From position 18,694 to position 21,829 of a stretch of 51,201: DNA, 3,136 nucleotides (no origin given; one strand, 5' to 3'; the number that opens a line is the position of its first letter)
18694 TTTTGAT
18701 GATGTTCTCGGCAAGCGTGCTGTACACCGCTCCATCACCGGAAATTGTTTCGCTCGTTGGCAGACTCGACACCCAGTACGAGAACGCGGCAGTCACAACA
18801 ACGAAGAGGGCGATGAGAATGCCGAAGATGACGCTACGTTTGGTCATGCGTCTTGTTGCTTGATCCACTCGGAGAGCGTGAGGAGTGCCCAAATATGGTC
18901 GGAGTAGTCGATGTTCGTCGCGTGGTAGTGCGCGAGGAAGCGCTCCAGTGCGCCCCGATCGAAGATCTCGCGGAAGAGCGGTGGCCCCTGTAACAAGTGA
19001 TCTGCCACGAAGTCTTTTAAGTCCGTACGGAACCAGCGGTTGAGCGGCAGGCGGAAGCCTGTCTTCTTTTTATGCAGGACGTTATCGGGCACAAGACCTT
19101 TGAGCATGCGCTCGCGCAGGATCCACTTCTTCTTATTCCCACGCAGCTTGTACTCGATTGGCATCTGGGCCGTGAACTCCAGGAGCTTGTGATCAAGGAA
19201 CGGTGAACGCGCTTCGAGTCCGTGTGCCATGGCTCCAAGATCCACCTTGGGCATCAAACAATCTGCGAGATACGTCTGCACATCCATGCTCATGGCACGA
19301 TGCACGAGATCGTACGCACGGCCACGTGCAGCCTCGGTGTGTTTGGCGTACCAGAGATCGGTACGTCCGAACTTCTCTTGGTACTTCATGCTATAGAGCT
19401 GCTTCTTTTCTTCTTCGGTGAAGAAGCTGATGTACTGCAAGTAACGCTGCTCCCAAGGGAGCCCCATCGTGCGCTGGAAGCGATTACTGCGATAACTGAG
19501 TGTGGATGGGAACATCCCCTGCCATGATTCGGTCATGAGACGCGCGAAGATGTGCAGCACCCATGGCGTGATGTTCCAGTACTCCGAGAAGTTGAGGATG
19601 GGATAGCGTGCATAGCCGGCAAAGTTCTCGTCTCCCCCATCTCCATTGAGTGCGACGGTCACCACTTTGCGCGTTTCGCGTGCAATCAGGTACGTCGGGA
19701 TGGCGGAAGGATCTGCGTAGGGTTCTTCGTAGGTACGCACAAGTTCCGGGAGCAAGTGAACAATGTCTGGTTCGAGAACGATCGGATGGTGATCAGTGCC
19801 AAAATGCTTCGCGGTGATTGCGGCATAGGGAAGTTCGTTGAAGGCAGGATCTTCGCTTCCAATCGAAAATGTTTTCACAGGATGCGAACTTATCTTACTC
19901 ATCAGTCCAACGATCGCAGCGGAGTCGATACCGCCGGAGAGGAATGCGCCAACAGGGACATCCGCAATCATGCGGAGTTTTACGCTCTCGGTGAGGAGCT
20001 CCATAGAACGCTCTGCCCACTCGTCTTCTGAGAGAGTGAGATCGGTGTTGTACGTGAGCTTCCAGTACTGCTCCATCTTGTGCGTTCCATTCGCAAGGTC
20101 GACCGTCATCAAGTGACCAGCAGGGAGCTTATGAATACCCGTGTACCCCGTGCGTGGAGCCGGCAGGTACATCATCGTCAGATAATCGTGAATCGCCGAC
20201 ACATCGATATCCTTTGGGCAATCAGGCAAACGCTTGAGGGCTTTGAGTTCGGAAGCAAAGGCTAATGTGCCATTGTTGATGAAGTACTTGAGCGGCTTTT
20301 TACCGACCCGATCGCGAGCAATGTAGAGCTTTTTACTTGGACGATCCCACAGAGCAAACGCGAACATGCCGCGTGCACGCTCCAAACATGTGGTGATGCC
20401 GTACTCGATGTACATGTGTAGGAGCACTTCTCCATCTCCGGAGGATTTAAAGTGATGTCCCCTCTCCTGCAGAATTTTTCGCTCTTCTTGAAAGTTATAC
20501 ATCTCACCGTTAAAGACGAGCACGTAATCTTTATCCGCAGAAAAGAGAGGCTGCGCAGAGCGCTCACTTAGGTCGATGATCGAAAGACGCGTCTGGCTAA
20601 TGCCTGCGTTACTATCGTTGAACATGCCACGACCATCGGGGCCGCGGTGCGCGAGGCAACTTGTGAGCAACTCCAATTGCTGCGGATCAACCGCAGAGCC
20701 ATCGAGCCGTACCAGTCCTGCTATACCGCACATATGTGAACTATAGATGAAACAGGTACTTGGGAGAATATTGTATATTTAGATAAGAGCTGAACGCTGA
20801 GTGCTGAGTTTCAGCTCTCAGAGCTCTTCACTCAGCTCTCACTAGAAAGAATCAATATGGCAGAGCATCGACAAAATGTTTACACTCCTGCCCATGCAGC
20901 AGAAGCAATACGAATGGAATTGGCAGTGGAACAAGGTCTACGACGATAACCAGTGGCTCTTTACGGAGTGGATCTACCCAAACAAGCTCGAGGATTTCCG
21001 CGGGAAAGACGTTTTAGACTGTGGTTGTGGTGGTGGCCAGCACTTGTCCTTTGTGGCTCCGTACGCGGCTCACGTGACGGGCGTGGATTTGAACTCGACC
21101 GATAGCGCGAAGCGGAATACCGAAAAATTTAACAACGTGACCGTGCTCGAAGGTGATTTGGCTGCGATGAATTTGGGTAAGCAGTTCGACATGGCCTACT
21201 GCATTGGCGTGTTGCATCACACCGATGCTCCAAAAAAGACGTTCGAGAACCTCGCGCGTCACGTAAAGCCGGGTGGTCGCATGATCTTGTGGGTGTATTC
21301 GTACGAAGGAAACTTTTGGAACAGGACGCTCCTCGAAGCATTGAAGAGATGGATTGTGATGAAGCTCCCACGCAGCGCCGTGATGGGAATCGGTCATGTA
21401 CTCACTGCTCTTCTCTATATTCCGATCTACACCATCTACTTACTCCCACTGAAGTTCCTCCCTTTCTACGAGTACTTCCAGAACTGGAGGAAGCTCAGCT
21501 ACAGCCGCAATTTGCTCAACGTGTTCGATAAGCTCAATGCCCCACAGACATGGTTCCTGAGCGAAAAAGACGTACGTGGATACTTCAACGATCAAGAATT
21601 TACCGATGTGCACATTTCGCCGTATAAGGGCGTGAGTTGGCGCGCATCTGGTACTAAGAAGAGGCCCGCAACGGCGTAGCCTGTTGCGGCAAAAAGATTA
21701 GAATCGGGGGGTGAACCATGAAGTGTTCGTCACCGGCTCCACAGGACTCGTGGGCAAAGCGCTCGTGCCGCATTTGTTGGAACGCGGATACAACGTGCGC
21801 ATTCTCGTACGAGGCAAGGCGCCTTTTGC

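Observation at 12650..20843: Near-identical palindrome-rich element in inverted orientation upstream of both asnB-like paralogs, bracketing an 8.1 kb six-gene segment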

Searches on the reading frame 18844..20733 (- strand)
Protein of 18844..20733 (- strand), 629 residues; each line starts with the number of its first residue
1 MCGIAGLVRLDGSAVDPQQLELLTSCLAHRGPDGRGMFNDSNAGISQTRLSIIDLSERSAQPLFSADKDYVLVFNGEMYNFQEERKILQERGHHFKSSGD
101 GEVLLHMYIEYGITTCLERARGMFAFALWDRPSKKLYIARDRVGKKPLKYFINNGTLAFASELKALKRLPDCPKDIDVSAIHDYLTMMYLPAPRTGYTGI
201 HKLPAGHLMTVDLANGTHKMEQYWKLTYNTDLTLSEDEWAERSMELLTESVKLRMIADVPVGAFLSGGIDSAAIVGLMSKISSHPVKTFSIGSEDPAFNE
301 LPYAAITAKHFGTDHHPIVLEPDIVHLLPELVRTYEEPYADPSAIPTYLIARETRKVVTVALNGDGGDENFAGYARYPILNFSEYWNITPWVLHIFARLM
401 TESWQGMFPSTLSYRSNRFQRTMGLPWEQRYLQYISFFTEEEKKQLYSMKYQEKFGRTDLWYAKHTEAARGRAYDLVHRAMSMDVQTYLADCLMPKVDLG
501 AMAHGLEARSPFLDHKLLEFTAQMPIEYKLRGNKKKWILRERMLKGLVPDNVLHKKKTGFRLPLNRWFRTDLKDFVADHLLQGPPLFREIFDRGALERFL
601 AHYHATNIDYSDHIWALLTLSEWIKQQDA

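Call 9: search_protein_families(library=pfam, proteins=[window:18844-20733:-])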
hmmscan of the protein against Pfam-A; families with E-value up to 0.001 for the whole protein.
window:18844-20733:- (629 aa): 3 families
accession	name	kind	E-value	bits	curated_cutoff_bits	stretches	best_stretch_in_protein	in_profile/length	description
PF00733.27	Asn_synthase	-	3e-95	320.3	21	1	245-624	4-353/354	Asparagine synthase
PF13537.11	GATase_7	-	1.6e-40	138.4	25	1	48-167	2-122/123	Glutamine amidotransferase domain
PF13522.11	GATase_6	-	8.7e-38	129.7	27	1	32-162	1-130/130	Glutamine amidotransferase domain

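Call 16: find_homologous_proteins(query=window:18844-20733:-, max_evalue=1e-30)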
Query window:18844-20733:- (629 aa): 8000 proteins with E <= 1e-30 among 8000 candidates; the best 120 are listed.
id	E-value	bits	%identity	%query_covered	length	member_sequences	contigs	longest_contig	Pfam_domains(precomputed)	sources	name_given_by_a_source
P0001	0.0e+0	1473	100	100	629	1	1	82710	PF00733.28,PF13522.12,PF13537.12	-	-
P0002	0.0e+0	1142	80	97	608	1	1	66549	PF12481.14,PF00733.28,PF13522.12,PF13537.12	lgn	-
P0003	5.6e-270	915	63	100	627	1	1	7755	PF00733.28,PF13522.12,PF13537.12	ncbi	-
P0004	2.1e-268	910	64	100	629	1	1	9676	PF00733.28,PF13522.12,PF13537.12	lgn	-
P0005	3.1e-266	903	63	100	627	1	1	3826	PF00733.28,PF13522.12,PF13537.12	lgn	-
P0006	5.5e-264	896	63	99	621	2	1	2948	PF00733.28,PF13522.12,PF13537.12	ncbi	-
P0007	1.9e-259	881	62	100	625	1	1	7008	PF00733.28,PF13522.12,PF13537.12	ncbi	-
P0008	5.3e-259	879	60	100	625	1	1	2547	PF00733.28,PF13522.12,PF13537.12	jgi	jgi:asparagine synthase (glutamine-hydrolysing)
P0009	1.2e-258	878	62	100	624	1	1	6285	PF00733.28,PF13522.12,PF13537.12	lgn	-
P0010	3.1e-258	877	61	100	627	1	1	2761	PF12481.14,PF00733.28,PF13522.12,PF13537.12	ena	-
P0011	3.2e-258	877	62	99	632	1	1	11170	PF00733.28,PF13522.12,PF13537.12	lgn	-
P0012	1.2e-256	871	61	99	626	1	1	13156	PF00733.28,PF13522.12,PF13537.12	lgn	-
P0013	1.5e-256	871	60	100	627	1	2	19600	PF00733.28,PF13522.12,PF13537.12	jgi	jgi:asparagine synthase (glutamine-hydrolysing)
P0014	3.1e-255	867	59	100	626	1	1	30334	PF00733.28,PF13522.12,PF13537.12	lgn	-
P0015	4.7e-255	866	61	100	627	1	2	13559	PF00733.28,PF13522.12,PF13537.12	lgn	-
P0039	9.3e-247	839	60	100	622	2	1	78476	PF00733.28,PF13522.12,PF13537.12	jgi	jgi:asparagine synthase (glutamine-hydrolysing)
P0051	4.8e-245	833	60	100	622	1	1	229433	PF00733.28,PF13522.12,PF13537.12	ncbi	-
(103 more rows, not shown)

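Call 27: find_encoding_contigs(protein=P0002, flank=10000, max_places=4)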
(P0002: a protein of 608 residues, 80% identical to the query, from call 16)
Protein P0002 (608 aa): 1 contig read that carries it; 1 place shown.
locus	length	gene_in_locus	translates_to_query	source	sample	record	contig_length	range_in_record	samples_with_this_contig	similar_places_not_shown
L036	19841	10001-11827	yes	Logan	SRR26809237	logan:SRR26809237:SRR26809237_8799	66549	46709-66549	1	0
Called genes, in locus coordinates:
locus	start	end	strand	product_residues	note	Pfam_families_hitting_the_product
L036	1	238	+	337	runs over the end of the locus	PF01408:GFO_IDH_MocA, PF02894:GFO_IDH_MocA_C, PF22725:GFO_IDH_MocA_C3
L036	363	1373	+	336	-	PF01073:3Beta_HSD, PF01370:Epimerase, PF02719:Polysacc_synt_2, PF04321:RmlD_sub_bind, PF05368:NmrA, PF07993:NAD_binding_4 (weak), PF13460:NAD_binding_10, PF16363:GDP_Man_Dehyd, +1 more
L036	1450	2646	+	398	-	PF08421:Methyltransf_13 (weak), PF13489:Methyltransf_23, PF08241:Methyltransf_11, PF08242:Methyltransf_12, PF13847:Methyltransf_31 (weak), PF08484:Methyltransf_14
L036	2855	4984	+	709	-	PF09586:YfhO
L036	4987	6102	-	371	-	PF13477:Glyco_trans_4_2 (weak), PF20706:GT4-conflict, PF13439:Glyco_transf_4, PF13579:Glyco_trans_4_4, PF00534:Glycos_transf_1, PF13692:Glyco_trans_1_4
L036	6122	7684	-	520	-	PF01494:FAD_binding_3 (weak), PF07992:Pyr_redox_2 (weak)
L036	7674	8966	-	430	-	PF01073:3Beta_HSD, PF01370:Epimerase, PF04321:RmlD_sub_bind, PF05368:NmrA, PF07993:NAD_binding_4 (faint), PF13460:NAD_binding_10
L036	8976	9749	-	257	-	PF08003:Methyltransf_9, PF05219:DREV (weak), PF13489:Methyltransf_23, PF05401:NodS (weak), PF08241:Methyltransf_11, PF08242:Methyltransf_12, PF13649:Methyltransf_25, PF13847:Methyltransf_31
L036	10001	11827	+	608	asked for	PF13522:GATase_6, PF12481:DUF3700 (faint), PF13537:GATase_7, PF00733:Asn_synthase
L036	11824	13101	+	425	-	PF13231:PMT_2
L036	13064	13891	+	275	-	PF00535:Glycos_transf_2, PF13641:Glyco_tranf_2_3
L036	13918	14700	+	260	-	PF05050:Methyltransf_21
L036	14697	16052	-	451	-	PF01943:Polysacc_synt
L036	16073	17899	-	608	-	PF13522:GATase_6, PF13537:GATase_7, PF00733:Asn_synthase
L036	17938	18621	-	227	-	PF00535:Glycos_transf_2, PF13641:Glyco_tranf_2_3 (weak)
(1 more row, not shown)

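Call 28: find_encoding_contigs(protein=P0004, flank=10000, max_places=4)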
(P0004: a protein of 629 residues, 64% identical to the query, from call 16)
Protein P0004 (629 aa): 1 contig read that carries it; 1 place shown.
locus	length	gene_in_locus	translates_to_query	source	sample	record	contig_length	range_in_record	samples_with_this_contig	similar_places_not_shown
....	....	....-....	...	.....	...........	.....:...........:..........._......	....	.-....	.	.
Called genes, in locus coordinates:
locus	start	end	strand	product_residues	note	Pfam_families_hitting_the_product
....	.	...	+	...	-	?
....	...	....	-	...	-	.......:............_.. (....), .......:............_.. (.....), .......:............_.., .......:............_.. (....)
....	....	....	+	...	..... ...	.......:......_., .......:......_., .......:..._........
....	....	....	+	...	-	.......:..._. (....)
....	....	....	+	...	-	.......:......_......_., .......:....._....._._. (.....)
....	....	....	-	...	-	-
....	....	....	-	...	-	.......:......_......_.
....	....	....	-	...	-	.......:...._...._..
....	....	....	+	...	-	?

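Call 76: find_encoding_contigs(protein=P0051, flank=10000, max_places=2)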
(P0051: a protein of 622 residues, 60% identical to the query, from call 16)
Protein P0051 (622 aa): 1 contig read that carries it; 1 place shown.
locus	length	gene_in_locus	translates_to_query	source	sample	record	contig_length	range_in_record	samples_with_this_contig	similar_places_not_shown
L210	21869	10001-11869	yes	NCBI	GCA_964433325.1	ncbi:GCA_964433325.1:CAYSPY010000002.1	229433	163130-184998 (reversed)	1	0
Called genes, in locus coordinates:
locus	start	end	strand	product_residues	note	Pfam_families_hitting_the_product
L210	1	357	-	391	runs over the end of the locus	PF13439:Glyco_transf_4, PF13579:Glyco_trans_4_4, PF20706:GT4-conflict, PF00534:Glycos_transf_1, PF13692:Glyco_trans_1_4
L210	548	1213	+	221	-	PF01209:Ubie_methyltran, PF08241:Methyltransf_11, PF08242:Methyltransf_12, PF13489:Methyltransf_23 (weak), PF13649:Methyltransf_25, PF13847:Methyltransf_31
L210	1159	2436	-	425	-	PF01943:Polysacc_synt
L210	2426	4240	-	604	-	PF13522:GATase_6, PF13537:GATase_7, PF00733:Asn_synthase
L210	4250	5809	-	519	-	-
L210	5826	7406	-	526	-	PF01266:DAO (faint), PF01494:FAD_binding_3 (faint), PF05199:GMC_oxred_C (faint)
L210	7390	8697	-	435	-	PF01073:3Beta_HSD, PF01370:Epimerase, PF02719:Polysacc_synt_2, PF04321:RmlD_sub_bind, PF05368:NmrA, PF07993:NAD_binding_4 (faint), PF13460:NAD_binding_10, PF16363:GDP_Man_Dehyd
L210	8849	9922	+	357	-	PF14388:DUF4419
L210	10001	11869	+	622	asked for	PF13522:GATase_6, PF13537:GATase_7, PF00733:Asn_synthase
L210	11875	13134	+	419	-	PF13231:PMT_2 (weak)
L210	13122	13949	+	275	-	PF00535:Glycos_transf_2, PF13641:Glyco_tranf_2_3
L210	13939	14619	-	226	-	PF00535:Glycos_transf_2, PF13641:Glyco_tranf_2_3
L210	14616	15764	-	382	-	-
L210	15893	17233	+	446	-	PF01040:UbiA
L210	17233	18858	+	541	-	-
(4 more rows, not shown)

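Call 77: find_encoding_contigs(protein=P0039, flank=10000, max_places=2)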
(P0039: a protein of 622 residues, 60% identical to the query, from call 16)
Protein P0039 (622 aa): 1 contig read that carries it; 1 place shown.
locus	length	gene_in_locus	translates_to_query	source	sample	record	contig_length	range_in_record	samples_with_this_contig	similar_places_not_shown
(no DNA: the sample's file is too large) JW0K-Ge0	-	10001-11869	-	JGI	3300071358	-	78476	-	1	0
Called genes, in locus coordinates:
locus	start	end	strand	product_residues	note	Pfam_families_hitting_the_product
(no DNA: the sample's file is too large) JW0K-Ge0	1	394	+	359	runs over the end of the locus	PF02350:Epimerase_2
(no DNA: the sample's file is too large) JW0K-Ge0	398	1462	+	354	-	PF02350:Epimerase_2, PF13579:Glyco_trans_4_4 (weak)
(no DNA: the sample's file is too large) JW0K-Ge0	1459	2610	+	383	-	PF13477:Glyco_trans_4_2 (weak), PF13439:Glyco_transf_4, PF13579:Glyco_trans_4_4, PF20706:GT4-conflict, PF00534:Glycos_transf_1, PF13692:Glyco_trans_1_4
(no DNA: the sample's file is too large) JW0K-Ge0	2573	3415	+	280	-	PF01209:Ubie_methyltran, PF02353:CMAS, PF07021:MetW, PF13489:Methyltransf_23, PF13847:Methyltransf_31, PF08241:Methyltransf_11, PF08242:Methyltransf_12, PF13649:Methyltransf_25, +3 more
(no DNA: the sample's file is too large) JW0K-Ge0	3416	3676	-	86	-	-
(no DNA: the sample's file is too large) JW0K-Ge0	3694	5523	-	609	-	PF13522:GATase_6, PF13537:GATase_7, PF00733:Asn_synthase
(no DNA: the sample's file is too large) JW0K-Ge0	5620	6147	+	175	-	-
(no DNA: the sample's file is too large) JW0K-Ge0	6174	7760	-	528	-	PF00890:FAD_binding_2 (faint), PF07992:Pyr_redox_2 (weak)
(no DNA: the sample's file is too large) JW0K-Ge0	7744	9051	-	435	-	PF00106:adh_short (faint), PF01073:3Beta_HSD, PF01370:Epimerase, PF02719:Polysacc_synt_2, PF04321:RmlD_sub_bind, PF05368:NmrA, PF13460:NAD_binding_10, PF16363:GDP_Man_Dehyd, +1 more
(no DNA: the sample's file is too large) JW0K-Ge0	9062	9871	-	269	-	PF13489:Methyltransf_23, PF08003:Methyltransf_9, PF05219:DREV (weak), PF05401:NodS, PF13847:Methyltransf_31, PF08241:Methyltransf_11, PF08242:Methyltransf_12, PF13649:Methyltransf_25, +1 more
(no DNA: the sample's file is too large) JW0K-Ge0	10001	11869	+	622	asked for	PF13522:GATase_6, PF13537:GATase_7, PF00733:Asn_synthase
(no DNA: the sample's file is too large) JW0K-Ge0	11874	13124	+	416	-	-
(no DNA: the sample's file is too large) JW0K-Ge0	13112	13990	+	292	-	PF00535:Glycos_transf_2, PF13641:Glyco_tranf_2_3 (weak)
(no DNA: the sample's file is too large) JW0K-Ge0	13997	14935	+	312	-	PF00535:Glycos_transf_2, PF13641:Glyco_tranf_2_3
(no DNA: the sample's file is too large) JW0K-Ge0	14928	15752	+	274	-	PF13489:Methyltransf_23 (faint), PF08241:Methyltransf_11, PF13649:Methyltransf_25 (weak), PF13847:Methyltransf_31 (weak)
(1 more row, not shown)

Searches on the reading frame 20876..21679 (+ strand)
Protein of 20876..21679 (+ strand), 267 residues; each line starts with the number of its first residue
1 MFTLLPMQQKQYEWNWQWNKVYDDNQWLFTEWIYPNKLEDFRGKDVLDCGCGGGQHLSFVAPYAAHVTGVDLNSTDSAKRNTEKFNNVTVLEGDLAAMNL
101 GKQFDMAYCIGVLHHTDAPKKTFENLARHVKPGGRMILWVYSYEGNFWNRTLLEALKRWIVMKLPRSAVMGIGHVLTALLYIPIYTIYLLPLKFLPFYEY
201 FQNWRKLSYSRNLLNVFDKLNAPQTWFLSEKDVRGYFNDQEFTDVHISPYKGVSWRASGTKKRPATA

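Call 9: search_protein_families(library=pfam, proteins=[window:20876-21679:+])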
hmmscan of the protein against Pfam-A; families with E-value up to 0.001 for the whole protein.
window:20876-21679:+ (267 aa): 10 families
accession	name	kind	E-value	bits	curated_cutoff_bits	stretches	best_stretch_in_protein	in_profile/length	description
PF08241.18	Methyltransf_11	-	4.9e-18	66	21.2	1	47-138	1-95/95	Methyltransferase domain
PF13649.12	Methyltransf_25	-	1.3e-16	61.5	27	1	46-134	1-97/97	Methyltransferase domain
PF13489.12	Methyltransf_23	-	3.5e-16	59.8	27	1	39-145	19-123/164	Methyltransferase domain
PF08242.18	Methyltransf_12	-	2.7e-15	57.3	30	1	47-135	1-97/98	Methyltransferase domain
PF13847.12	Methyltransf_31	-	7.8e-15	55.3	27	1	42-138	3-109/145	Methyltransferase domain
PF08003.17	Methyltransf_9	-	6.3e-09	35.7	23.8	1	37-146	110-225/315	Protein of unknown function (DUF1698)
PF05219.18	DREV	-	1.6e-06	27.9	26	1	40-138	92-186/265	DREV methyltransferase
PF05401.17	NodS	-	3.6e-06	27.4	24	1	43-137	44-143/201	Nodulation protein S (NodS)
PF02353.26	CMAS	-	1.1e-05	25.3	27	1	37-140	57-166/273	Mycolic acid cyclopropane synthetase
PF03848.20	TehB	-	6.2e-05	22.9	20.4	1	45-136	33-130/193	Tellurite resistance protein TehB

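Call 73: find_encoding_contigs(protein=window:20876-21679:+, flank=4000, max_places=10)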
Protein window:20876-21679:+ (267 aa): 3 contigs read that carry it; 2 places shown.
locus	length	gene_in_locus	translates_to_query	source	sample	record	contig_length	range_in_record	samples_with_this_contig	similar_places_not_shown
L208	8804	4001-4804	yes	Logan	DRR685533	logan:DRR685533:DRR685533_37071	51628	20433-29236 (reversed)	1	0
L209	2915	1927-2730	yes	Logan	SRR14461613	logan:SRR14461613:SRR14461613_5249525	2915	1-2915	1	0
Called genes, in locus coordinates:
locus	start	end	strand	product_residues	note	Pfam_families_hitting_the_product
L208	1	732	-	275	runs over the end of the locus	PF00535:Glycos_transf_2, PF13641:Glyco_tranf_2_3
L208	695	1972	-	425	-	PF13231:PMT_2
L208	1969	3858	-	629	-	PF13522:GATase_6, PF13537:GATase_7, PF00733:Asn_synthase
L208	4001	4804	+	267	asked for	PF08003:Methyltransf_9, PF02353:CMAS (weak), PF05219:DREV (weak), PF13489:Methyltransf_23, PF13847:Methyltransf_31, PF08241:Methyltransf_11, PF08242:Methyltransf_12, PF13649:Methyltransf_25, +1 more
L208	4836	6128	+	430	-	PF01073:3Beta_HSD, PF01370:Epimerase, PF02719:Polysacc_synt_2 (faint), PF04321:RmlD_sub_bind, PF05368:NmrA, PF07993:NAD_binding_4 (faint), PF13460:NAD_binding_10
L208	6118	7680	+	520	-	PF07992:Pyr_redox_2 (weak)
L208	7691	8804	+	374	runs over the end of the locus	PF13439:Glyco_transf_4, PF13477:Glyco_trans_4_2 (faint), PF13579:Glyco_trans_4_4, PF20706:GT4-conflict, PF00534:Glycos_transf_1, PF13692:Glyco_trans_1_4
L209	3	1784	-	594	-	?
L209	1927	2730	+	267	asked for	PF08003:Methyltransf_9, PF02353:CMAS (weak), PF05219:DREV (weak), PF13489:Methyltransf_23, PF13847:Methyltransf_31, PF08241:Methyltransf_11, PF08242:Methyltransf_12, PF13649:Methyltransf_25, +1 more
